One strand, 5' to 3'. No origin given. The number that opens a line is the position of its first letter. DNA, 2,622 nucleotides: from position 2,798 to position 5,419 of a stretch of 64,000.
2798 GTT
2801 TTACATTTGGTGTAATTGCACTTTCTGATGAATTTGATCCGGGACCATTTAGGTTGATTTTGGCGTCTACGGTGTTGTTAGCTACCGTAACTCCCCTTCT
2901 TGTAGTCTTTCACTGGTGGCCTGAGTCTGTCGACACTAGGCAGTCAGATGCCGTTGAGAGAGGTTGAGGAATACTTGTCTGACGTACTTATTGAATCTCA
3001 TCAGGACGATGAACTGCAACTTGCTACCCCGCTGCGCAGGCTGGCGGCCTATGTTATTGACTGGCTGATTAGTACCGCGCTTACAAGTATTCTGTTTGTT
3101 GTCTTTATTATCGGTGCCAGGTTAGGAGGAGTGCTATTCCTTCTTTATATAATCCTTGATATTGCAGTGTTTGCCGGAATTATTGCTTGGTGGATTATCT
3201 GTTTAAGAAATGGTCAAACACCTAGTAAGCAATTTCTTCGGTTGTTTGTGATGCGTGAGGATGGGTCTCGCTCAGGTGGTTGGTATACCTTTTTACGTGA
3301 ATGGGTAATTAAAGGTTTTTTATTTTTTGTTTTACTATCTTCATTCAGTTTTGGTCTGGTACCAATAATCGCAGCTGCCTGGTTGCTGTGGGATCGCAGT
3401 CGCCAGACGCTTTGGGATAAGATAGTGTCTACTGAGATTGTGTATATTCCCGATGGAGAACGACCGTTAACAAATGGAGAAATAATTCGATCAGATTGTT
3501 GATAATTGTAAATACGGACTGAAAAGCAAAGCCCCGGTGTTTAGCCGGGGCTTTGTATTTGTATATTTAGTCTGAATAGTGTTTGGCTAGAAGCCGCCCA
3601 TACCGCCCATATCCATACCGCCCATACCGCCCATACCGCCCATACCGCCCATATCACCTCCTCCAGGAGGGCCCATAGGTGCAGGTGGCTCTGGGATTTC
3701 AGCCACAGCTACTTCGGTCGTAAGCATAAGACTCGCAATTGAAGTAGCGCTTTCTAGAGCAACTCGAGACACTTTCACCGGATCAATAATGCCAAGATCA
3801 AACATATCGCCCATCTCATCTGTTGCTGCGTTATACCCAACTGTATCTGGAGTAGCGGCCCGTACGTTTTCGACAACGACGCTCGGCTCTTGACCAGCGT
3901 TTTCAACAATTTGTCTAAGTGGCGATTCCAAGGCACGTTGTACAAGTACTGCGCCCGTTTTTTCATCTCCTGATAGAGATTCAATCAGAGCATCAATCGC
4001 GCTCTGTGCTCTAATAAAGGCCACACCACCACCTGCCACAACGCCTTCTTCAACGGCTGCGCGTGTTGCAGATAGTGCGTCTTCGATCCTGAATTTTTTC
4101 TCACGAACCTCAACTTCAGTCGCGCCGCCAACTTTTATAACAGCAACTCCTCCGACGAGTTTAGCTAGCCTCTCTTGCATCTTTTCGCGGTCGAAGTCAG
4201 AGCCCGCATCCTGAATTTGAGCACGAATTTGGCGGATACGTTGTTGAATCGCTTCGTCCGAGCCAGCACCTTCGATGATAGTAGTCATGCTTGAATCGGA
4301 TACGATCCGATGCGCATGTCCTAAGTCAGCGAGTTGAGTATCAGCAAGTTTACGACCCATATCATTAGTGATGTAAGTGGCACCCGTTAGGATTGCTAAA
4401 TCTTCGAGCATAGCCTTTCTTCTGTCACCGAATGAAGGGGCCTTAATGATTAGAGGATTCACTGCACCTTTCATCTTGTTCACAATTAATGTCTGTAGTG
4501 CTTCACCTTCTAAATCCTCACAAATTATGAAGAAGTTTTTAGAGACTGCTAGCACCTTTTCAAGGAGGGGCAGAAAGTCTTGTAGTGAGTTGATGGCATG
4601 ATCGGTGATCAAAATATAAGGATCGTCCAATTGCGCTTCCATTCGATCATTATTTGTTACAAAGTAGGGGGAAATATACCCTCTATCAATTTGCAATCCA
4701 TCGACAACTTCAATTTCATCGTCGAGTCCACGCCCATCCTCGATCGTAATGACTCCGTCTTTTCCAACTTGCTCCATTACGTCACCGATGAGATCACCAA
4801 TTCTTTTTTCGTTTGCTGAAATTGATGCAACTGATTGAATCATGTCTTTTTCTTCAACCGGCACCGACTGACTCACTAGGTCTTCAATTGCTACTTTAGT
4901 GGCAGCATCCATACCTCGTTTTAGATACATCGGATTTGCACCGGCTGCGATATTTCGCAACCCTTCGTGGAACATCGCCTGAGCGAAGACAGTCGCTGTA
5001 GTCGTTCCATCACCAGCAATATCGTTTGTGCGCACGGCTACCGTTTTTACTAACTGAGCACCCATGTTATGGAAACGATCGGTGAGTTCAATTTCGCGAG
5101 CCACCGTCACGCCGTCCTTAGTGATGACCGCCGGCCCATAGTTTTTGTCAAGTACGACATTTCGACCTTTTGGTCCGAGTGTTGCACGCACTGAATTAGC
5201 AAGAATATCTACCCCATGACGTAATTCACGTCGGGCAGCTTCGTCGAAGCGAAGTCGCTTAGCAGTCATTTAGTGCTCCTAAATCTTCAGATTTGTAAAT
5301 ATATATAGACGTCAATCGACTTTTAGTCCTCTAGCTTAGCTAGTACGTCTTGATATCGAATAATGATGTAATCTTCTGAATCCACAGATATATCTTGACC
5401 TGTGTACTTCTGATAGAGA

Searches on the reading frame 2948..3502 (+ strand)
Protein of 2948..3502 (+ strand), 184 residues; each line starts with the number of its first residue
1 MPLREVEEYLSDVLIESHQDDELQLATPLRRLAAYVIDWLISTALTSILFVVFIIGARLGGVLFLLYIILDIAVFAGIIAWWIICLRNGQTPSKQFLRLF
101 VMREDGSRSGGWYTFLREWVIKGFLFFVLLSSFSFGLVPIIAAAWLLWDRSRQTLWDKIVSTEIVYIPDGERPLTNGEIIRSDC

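Call 64: search_protein_families(library=pfam, proteins=[window:2948-3502:+])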
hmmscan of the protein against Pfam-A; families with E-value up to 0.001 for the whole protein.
window:2948-3502:+ (184 aa): 1 family
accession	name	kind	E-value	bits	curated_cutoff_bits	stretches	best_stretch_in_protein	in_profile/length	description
PF06271.18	RDD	-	3.5e-14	53.7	24.1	1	26-159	2-135/137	RDD family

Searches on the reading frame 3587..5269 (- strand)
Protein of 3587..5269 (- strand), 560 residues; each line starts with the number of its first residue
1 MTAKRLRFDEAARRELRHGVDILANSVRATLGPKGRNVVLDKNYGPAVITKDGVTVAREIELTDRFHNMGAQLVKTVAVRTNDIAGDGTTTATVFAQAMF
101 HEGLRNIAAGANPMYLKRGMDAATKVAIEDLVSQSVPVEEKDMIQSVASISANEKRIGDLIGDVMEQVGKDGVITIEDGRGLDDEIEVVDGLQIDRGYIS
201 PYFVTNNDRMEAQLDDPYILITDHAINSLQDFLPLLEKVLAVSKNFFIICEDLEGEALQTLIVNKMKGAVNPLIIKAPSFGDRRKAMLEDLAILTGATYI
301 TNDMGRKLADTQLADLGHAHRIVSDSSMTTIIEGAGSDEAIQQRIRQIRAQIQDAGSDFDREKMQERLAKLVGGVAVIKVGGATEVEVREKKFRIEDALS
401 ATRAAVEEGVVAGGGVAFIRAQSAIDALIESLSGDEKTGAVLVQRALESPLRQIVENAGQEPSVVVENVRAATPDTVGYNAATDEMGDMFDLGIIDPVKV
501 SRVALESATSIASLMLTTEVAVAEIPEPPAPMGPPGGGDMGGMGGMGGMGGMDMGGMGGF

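Call 64: search_protein_families(library=pfam, proteins=[window:3587-5269:-])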
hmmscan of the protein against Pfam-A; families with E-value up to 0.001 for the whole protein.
window:3587-5269:- (560 aa): 1 family
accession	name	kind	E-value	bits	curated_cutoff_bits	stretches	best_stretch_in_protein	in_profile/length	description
PF00118.29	Cpn60_TCP1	-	5.4e-72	243.5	34.3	1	23-521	1-485/490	TCP-1/cpn60 chaperonin family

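Call 65: find_homologous_proteins(query=window:3587-5269:-, max_evalue=1e-100)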
Query window:3587-5269:- (560 aa): 8000 proteins with E <= 1e-100 among 8000 candidates; the best 120 are listed.
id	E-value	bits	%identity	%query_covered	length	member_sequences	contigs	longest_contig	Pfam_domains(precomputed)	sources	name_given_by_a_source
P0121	0.0e+0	1155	97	100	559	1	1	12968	PF00118.30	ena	-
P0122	0.0e+0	1154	96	100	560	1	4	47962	PF00118.30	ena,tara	tara:strand:+ start:100 stop:1782 length:1683 start_codon:yes stop_codon:yes gene_type:complete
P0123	0.0e+0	1153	97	100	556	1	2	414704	PF00118.30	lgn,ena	-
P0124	0.0e+0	1152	96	100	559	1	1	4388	PF00118.30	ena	-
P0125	0.0e+0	1151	96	100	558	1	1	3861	PF00118.30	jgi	-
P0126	0.0e+0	1151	96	100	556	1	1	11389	PF00118.30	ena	-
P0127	0.0e+0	1150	97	99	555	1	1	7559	PF00118.30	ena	-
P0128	0.0e+0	1150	96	100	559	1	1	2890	PF00118.30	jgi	-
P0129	0.0e+0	1147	96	100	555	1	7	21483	PF00118.30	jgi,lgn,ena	-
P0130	0.0e+0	1146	95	100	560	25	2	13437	PF00118.30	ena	-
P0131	0.0e+0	1142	96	100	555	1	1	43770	PF00118.30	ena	-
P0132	0.0e+0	1062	90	96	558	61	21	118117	PF00118.30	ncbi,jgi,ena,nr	ncbi:MAG: chaperonin GroEL [Chloroflexi bacterium]|nr:chaperonin GroEL [Chloroflexota bacterium]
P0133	2.1e-269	913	77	94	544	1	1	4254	PF00118.30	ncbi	ncbi:MAG: chaperonin GroEL [Dehalococcoidia bacterium]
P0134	7.1e-269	911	77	95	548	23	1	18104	PF00118.30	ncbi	-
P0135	9.9e-267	904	77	96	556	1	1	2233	PF00118.30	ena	-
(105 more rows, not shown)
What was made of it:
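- GroEL is 95-97% identical to marine metagenome proteins, 90% to 'Chloroflexota bacterium' and 77% to Dehalococcoidia (call 65).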
